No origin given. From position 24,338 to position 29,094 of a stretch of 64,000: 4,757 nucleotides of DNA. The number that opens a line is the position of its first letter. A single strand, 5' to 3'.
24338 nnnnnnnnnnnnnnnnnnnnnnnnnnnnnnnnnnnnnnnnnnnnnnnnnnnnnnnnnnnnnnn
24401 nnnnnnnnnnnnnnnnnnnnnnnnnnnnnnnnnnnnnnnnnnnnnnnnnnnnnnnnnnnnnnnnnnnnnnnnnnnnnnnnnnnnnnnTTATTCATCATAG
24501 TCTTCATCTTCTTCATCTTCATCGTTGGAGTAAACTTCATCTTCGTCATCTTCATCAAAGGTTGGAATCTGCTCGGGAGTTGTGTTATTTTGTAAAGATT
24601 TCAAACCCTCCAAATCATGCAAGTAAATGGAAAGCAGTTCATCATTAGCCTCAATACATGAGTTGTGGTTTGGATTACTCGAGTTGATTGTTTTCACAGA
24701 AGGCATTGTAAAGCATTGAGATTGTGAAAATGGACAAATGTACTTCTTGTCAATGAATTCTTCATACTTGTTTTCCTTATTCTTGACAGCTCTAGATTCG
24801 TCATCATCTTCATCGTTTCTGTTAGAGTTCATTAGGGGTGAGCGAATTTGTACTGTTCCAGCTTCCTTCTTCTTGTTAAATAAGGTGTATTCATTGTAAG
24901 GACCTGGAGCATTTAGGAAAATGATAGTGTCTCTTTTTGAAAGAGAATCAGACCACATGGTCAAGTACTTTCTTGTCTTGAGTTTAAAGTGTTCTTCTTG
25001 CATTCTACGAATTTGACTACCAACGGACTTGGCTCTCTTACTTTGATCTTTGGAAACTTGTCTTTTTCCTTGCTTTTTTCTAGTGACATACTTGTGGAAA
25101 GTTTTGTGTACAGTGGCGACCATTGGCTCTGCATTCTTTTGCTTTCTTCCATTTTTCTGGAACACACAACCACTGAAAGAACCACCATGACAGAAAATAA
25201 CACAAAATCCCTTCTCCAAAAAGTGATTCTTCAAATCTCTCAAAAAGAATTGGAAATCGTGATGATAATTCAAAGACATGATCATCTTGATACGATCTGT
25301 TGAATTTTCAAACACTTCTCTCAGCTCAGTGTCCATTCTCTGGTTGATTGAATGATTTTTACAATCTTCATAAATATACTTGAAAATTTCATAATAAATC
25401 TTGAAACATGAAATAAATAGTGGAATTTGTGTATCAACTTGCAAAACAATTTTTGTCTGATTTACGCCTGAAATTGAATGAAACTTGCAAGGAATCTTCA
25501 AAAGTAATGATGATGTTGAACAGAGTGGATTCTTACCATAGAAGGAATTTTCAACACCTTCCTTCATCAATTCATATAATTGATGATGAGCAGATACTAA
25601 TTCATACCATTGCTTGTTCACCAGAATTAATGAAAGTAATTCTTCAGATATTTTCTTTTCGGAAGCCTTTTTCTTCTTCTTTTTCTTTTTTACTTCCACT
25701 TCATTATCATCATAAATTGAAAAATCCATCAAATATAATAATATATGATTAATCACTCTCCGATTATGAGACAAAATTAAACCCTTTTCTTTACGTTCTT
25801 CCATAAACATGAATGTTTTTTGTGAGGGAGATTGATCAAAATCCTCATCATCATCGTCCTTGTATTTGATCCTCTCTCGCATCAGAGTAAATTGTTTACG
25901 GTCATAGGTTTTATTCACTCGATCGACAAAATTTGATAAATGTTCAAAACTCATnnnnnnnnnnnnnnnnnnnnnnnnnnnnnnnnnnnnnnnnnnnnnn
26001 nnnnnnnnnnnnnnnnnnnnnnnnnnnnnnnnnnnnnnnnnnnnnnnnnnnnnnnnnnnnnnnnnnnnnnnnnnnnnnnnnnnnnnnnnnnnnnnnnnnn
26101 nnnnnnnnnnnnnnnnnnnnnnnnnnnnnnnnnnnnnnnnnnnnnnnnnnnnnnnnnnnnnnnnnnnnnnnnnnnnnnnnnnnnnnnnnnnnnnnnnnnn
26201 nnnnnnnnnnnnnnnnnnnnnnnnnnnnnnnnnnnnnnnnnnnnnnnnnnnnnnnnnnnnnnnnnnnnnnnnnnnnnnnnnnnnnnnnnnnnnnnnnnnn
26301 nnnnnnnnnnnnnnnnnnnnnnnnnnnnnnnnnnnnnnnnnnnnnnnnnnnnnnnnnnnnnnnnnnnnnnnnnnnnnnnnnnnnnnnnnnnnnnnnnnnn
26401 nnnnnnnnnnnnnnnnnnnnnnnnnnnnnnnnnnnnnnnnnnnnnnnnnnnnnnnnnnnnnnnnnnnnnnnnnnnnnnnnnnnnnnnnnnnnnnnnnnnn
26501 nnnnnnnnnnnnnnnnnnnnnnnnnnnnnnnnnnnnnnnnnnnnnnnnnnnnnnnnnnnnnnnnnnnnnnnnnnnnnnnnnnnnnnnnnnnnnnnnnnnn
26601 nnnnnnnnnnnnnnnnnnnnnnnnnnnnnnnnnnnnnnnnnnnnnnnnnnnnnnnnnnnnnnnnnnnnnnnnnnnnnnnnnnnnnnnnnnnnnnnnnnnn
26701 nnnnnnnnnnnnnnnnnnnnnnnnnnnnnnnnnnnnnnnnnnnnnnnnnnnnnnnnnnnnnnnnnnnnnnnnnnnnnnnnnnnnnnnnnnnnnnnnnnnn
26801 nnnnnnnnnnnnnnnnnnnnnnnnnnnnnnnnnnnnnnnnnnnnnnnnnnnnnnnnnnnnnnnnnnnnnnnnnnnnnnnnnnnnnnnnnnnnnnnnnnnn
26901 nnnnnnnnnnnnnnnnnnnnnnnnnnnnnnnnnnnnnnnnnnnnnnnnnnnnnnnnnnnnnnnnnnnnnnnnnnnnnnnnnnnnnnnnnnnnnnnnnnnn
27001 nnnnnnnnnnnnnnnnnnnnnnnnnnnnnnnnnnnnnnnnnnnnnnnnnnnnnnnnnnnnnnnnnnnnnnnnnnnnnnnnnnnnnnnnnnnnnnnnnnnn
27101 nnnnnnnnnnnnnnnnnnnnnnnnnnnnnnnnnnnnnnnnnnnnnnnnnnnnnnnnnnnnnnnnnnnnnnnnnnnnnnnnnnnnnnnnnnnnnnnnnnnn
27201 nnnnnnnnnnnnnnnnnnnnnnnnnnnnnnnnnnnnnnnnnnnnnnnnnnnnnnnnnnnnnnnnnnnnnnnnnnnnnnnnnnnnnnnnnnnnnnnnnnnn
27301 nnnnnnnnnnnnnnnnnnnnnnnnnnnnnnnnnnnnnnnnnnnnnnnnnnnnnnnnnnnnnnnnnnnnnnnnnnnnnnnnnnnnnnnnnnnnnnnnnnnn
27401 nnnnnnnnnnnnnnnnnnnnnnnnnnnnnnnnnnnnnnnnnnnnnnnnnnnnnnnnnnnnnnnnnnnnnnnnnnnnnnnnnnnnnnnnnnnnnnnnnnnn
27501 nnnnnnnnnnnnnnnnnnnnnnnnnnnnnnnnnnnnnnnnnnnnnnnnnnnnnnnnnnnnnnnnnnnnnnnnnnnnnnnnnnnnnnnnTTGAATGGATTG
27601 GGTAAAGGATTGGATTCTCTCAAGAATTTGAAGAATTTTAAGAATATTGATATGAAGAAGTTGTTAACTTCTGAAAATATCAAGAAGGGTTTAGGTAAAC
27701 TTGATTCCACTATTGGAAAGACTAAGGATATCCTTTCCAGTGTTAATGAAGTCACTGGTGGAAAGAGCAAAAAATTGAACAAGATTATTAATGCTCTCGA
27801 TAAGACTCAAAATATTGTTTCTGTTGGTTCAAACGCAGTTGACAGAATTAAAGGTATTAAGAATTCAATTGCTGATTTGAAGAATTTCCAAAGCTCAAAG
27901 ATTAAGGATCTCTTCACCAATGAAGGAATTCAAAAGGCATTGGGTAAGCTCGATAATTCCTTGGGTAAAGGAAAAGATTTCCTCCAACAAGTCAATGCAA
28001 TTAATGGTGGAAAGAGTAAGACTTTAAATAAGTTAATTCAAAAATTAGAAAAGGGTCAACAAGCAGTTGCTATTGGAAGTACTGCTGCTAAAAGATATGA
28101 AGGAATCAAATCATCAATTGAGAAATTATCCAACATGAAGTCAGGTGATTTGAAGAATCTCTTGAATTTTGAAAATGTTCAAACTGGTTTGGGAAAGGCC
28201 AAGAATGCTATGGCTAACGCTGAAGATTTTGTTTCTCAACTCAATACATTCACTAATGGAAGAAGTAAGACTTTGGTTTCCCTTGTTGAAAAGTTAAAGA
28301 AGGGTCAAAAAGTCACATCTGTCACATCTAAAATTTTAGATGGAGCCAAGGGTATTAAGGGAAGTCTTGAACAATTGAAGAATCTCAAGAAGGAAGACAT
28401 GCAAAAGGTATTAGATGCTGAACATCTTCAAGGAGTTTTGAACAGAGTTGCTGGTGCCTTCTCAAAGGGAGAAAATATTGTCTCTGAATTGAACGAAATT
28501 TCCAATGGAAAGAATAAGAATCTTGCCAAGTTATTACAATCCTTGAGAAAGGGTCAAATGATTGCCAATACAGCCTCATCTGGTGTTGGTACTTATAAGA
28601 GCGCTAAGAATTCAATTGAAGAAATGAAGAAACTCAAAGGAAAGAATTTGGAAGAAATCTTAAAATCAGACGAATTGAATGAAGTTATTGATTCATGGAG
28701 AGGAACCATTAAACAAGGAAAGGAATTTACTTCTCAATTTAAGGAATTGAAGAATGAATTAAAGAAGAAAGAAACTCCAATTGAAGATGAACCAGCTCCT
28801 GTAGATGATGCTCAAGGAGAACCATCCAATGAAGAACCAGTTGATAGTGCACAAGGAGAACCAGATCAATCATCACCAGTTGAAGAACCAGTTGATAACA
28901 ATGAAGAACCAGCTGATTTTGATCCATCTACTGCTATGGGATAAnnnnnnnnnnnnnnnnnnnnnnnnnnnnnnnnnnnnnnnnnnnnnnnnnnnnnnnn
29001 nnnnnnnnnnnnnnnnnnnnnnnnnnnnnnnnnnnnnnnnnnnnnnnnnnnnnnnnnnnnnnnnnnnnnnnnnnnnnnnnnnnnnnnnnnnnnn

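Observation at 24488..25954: VLRF1 (Vms1/ANKZF1-type release-factor) domain on an F-box-like scaffold without zinc finger, ankyrin or VIM modules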

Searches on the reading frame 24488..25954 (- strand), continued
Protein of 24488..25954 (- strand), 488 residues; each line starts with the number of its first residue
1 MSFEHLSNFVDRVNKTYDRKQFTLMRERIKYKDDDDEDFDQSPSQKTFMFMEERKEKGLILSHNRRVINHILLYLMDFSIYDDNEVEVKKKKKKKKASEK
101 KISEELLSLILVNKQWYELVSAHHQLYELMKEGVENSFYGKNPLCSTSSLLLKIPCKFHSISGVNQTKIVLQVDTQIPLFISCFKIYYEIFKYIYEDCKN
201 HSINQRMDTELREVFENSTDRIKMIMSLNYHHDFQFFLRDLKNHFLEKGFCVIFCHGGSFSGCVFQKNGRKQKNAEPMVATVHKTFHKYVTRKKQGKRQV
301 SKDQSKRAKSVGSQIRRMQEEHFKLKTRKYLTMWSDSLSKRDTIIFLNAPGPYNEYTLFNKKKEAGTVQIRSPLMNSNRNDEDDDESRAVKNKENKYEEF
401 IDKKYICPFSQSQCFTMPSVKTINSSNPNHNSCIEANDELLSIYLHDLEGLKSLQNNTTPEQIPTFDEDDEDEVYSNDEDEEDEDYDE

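Call 72: search_protein_families(library=pfam, proteins=[P0230, P0246, P0208, P0136, P0124, P0137, P0211, P0125, P0123, P0181], max_evalue=1)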
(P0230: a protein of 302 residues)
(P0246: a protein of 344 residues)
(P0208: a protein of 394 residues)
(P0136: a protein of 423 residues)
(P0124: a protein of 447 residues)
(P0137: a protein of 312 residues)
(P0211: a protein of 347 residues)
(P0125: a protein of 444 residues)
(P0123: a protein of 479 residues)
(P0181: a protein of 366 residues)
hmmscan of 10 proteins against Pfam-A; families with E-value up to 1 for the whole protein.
P0230 (302 aa): 3 families
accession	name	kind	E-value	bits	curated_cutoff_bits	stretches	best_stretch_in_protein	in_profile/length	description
PF18826.6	bVLRF1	-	8.9e-32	110.5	27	1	156-296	2-143/145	Bacteroidetes VLRF1 release factor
PF12937.12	F-box-like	-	2.3e-08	34.1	24.3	1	39-72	1-34/47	F-box-like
PF00646.38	F-box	-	7.6e-06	26.1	20.5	1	41-72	3-34/43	F-box domain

P0246 (344 aa): 3 families
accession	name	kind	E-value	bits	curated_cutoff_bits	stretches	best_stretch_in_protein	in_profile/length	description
PF18826.6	bVLRF1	-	7.1e-31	107.6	27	1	190-330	2-142/145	Bacteroidetes VLRF1 release factor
PF00646.38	F-box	-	1.7e-07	31.3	20.5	1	63-97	2-36/43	F-box domain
PF12937.12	F-box-like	-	5e-07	29.8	24.3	1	62-97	1-36/47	F-box-like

P0208 (394 aa): 2 families
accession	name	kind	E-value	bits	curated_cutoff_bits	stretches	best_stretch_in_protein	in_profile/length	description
PF18826.6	bVLRF1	-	6.2e-37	127.2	27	1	244-383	2-142/145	Bacteroidetes VLRF1 release factor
PF02663.19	FmdE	-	0.044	14.3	22.9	1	308-380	29-100/133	FmdE, Molybdenum formylmethanofuran dehydrogenase operon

P0136 (423 aa): 4 families
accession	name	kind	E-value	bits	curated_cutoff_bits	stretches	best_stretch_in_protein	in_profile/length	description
PF18826.6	bVLRF1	-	4.1e-41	140.8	27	1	278-416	2-142/145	Bacteroidetes VLRF1 release factor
PF00646.38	F-box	-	0.012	16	20.5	1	39-75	3-39/43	F-box domain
PF12937.12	F-box-like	-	0.025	14.8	24.3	1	39-73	3-37/47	F-box-like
PF02535.28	Zip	-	0.13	11.9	35.1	0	276-343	75-127/323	ZIP Zinc transporter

P0124 (447 aa): 2 families
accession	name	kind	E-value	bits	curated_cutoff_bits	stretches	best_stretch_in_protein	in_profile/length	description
PF18826.6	bVLRF1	-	7.4e-39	133.5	27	1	292-445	1-143/145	Bacteroidetes VLRF1 release factor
PF11828.13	DUF3348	-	0.0041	17.3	25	1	215-262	159-206/246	Protein of unknown function (DUF3348)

P0137 (312 aa): 3 families
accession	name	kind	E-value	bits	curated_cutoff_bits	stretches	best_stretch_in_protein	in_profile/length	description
PF18826.6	bVLRF1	-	3.8e-37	127.9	27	1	176-309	2-143/145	Bacteroidetes VLRF1 release factor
PF03214.19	RGP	-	0.046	13.3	23.8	1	237-280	12-54/342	Reversibly glycosylated polypeptide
PF07111.17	HCR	-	0.39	9.2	25.9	1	15-61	424-469/749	Alpha helical coiled-coil rod protein (HCR)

P0211 (347 aa): 2 families
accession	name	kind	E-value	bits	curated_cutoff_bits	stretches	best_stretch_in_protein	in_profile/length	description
PF18826.6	bVLRF1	-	1.3e-32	113.2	27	1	209-344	2-141/145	Bacteroidetes VLRF1 release factor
PF12937.12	F-box-like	-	0.072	13.3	24.3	1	21-39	12-30/47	F-box-like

P0125 (444 aa): 1 family
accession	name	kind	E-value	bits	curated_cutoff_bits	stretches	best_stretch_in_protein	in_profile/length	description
PF18826.6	bVLRF1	-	1.3e-33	116.4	27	1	279-440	1-140/145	Bacteroidetes VLRF1 release factor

P0123 (479 aa): 5 families
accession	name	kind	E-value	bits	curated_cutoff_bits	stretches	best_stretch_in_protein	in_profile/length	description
PF18826.6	bVLRF1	-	1.9e-35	122.4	27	1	299-401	2-105/145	Bacteroidetes VLRF1 release factor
PF14812.11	PBP1_TM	-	0.029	15.1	27.8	1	223-289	11-72/85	Transmembrane domain of transglycosylase PBP1 at N-terminal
PF05642.16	Sporozoite_P67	-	0.15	10.6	28.9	1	229-286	87-143/727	Sporozoite P67 surface antigen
PF06156.18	YabA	-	0.41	11.7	30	1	125-198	6-81/103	Initiation control protein YabA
PF09805.14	Nop25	-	0.85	10.6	22.5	1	228-285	61-122/138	Nucleolar protein 12 (25kDa)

P0181 (366 aa): 3 families
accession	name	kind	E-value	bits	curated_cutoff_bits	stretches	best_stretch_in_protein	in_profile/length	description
PF18826.6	bVLRF1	-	3e-45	154.2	27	1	201-337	1-141/145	Bacteroidetes VLRF1 release factor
PF18854.6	baeRF_family10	-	0.021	15.5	27.1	1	196-283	11-91/143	Bacterial archaeo-eukaryotic release factor family 10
PF18859.6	acVLRF1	-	0.1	13.3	27.1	1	201-236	3-38/130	Actinobacteria/chloroflexi VLRF1 release factor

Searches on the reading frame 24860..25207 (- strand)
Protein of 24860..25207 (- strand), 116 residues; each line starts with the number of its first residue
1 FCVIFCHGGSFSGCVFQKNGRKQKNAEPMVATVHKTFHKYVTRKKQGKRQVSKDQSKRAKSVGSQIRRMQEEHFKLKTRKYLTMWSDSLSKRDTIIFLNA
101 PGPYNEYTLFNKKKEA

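Call 15: find_homologous_proteins(query=A3, max_evalue=0.001)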
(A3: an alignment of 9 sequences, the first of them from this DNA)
Query A3 (9 sequences) (116 aa, profile of the alignment): 110 proteins with E <= 0.001 among 699 candidates.
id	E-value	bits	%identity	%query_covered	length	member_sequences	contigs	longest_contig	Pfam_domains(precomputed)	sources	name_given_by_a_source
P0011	1.7e-25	107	45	88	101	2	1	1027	PF18826.7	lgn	-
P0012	7.4e-25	105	35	95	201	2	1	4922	PF18826.7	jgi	jgi:Bacteroidetes VLRF1 release factor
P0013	2.5e-24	104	33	95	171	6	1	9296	PF18826.7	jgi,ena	-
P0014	4.2e-24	103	37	93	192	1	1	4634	PF18826.7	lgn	-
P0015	5.6e-24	102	36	94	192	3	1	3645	PF18826.7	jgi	jgi:hypothetical protein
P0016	8.3e-24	102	35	95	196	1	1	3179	PF18826.7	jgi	jgi:hypothetical protein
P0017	1.8e-23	101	35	92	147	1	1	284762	PF18826.7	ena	-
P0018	2.2e-23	100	36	94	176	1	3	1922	PF18826.7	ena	-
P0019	2.2e-23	100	33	96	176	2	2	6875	PF18826.7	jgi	jgi:ankyrin repeat and zinc finger domain-containing protein 1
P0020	4.0e-23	100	30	95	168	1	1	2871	PF18826.7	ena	-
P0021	4.1e-23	100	44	87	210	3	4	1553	PF18826.7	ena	-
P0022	7.0e-23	99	34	94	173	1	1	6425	PF18826.7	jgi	-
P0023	8.7e-23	99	33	94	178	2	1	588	PF18826.7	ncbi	ncbi:hypothetical protein OXX79_013543, partial [Metschnikowia pulcherrima]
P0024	3.0e-22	97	33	93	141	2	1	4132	PF18826.7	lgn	-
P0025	4.3e-22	96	36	95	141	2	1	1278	PF18826.7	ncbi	-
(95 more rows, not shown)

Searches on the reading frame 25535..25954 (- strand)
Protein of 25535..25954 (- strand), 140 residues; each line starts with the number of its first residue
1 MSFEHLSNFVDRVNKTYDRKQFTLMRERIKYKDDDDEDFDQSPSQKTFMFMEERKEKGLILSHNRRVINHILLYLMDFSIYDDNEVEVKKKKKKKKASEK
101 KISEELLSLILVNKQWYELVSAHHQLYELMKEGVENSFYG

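Call 53: predict_structure(alignment_id=A8)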
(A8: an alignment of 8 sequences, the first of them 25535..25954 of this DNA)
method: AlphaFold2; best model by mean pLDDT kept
length: 140 residues; sequences in the alignment: 8
mean_pLDDT: 61.0   pTM: 0.28
mean pLDDT of the five models: 61.0, 61.0, 60.6, 60.0, 56.7
residues with pLDDT >= 90: 0; 70-90: 47; 50-70: 53; < 50: 40
segments of 3 or more residues with pLDDT < 50: 36-46, 80-82, 84-100, 136-140
pLDDT, mean of each block of 10 residues (from residue 1): 66 75 72 49 51 57 63 59 44 46 69 78 76 50
secondary structure, 60 per line:
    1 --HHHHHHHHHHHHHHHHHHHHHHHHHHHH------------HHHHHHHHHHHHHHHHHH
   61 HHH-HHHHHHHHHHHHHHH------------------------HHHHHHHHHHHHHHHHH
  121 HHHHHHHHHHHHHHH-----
elements in order: H3-30 H43-63 H65-79 H104-135

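Call 58: fold_search(model_id=the predicted structure, library=pdb)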
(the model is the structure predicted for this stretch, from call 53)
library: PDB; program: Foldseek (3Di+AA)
matches with E <= 10: 3; with E <= 0.001: 0
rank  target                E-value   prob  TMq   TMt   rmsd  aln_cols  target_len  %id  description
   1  4mtx_D                1.2e+00  0.20  0.29  0.39  18.0       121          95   12  Structure of the ERS1 dimerization and histidine phosphotransfer domain from Arabidopsis thaliana (released 2014-10-01)
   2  4mt8_B                1.3e+00  0.21  0.31  0.42  14.0       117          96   12  Structure of the ERS1 dimerization and histidine phosphotransfer domain from Arabidopsis thaliana (released 2014-10-01)
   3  4mtx_A                2.9e+00  0.11  0.27  0.36  19.2       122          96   11  Structure of the ERS1 dimerization and histidine phosphotransfer domain from Arabidopsis thaliana (released 2014-10-01)

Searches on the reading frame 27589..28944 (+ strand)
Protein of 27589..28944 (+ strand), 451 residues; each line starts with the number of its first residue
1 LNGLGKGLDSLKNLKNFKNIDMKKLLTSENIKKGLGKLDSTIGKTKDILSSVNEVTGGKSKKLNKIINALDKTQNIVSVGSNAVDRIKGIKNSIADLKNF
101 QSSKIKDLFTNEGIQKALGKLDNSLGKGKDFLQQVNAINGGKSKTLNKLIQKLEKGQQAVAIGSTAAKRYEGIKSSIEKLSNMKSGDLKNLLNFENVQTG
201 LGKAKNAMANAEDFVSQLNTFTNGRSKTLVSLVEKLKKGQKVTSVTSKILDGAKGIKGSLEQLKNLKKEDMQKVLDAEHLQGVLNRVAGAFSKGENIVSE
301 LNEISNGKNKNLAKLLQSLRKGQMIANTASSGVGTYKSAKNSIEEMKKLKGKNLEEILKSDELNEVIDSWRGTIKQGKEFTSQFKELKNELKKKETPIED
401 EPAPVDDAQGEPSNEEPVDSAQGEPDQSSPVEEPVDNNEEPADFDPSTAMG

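Call 22: search_protein_families(library=pfam, proteins=[window:27589-28944:+], max_evalue=0.001)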
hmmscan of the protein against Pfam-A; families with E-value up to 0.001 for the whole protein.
window:27589-28944:+ (451 aa): 2 families
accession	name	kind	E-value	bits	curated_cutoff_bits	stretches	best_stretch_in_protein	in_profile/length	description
PF01906.23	YbjQ_1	-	0.00035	21.6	23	0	119-153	23-57/103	Putative heavy-metal-binding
PF22097.1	McpB_HAMP_1st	-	0.00059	20.4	27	0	141-180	11-50/57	Methyl-accepting chemotaxis protein McpB, first HAMP domain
